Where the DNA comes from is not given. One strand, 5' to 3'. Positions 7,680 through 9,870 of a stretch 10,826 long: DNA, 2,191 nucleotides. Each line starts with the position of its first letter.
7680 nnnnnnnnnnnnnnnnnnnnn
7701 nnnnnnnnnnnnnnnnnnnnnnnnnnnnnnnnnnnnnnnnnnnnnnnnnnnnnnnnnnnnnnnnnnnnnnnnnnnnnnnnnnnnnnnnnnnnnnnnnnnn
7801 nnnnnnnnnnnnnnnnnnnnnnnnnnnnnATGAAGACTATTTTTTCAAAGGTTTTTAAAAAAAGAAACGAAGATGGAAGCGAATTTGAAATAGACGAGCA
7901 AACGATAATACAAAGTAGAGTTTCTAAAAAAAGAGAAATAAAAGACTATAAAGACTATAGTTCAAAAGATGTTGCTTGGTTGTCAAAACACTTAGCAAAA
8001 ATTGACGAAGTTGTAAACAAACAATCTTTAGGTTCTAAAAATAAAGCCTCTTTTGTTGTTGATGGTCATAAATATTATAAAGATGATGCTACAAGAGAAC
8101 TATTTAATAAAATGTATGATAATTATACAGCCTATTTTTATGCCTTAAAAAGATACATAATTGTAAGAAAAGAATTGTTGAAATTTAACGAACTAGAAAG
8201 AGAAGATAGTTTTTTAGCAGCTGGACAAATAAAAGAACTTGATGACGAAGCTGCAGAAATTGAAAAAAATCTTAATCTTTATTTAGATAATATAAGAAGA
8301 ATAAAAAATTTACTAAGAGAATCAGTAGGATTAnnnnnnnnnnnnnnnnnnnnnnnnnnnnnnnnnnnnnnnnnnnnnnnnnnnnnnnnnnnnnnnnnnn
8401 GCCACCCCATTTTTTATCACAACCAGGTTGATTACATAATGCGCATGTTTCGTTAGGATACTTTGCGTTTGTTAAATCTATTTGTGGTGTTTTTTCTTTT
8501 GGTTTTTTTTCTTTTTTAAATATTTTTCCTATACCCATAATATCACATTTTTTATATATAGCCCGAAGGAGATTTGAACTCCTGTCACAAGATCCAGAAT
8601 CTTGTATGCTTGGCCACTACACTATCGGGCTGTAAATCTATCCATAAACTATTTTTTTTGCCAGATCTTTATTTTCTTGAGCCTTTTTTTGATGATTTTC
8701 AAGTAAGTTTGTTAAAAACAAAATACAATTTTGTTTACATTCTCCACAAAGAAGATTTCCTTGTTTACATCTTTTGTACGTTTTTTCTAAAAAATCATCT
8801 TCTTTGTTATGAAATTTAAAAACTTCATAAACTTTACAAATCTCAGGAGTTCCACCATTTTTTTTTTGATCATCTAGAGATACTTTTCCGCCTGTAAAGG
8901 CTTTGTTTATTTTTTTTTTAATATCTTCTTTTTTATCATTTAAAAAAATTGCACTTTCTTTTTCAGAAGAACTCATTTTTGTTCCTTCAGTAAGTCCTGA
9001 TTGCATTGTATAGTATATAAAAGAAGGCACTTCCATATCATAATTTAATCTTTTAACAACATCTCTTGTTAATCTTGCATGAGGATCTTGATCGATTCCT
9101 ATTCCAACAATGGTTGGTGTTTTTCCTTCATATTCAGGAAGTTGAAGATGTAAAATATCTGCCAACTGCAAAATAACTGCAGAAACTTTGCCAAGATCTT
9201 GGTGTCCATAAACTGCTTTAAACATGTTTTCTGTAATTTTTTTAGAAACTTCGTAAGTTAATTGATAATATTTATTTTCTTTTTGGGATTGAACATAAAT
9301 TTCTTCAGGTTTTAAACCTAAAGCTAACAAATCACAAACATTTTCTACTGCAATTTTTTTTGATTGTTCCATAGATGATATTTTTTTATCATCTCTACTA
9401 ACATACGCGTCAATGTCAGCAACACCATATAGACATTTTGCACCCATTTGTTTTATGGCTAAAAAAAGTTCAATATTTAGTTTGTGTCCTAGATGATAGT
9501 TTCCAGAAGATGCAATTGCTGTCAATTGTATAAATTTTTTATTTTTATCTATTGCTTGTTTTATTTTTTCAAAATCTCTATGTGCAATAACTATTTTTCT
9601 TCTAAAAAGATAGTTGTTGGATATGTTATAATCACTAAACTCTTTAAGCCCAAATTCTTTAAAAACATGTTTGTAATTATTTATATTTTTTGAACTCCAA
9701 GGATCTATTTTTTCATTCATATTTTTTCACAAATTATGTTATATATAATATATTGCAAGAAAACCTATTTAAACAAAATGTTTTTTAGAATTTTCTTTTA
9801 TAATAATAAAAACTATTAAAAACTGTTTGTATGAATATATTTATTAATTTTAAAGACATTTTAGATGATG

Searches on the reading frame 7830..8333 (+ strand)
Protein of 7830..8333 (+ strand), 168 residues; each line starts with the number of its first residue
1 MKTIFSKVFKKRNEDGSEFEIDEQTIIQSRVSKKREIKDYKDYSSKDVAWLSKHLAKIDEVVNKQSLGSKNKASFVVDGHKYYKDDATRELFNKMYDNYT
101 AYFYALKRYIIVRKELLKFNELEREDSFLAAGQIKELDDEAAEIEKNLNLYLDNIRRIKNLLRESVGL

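Call 9: search_protein_families(library=pfam, max_evalue=0.01, proteins=[window:7830-8333:+])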
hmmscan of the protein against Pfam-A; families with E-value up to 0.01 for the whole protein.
window:7830-8333:+ (168 aa): 1 family
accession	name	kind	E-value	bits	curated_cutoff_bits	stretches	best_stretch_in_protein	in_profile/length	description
PF04983.23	RNA_pol_Rpb1_3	-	0.0028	18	28.9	1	1-102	65-149/162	RNA polymerase Rpb1, domain 3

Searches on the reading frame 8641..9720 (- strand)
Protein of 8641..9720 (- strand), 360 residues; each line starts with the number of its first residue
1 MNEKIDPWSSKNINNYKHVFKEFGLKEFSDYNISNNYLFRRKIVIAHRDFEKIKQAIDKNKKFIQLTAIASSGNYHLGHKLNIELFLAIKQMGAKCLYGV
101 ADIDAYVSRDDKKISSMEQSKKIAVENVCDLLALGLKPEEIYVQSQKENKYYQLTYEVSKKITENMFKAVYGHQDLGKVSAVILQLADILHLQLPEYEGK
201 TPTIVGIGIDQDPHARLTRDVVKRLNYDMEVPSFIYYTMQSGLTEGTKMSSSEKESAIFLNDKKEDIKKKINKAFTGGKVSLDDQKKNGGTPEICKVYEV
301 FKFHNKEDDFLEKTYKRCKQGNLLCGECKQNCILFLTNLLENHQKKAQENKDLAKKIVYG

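Call 25: find_encoding_contigs(protein=window:8641-9720:-, flank=10000, max_places=10)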
Protein window:8641-9720:- (360 aa): no gene with exactly this product is on record in the collection.
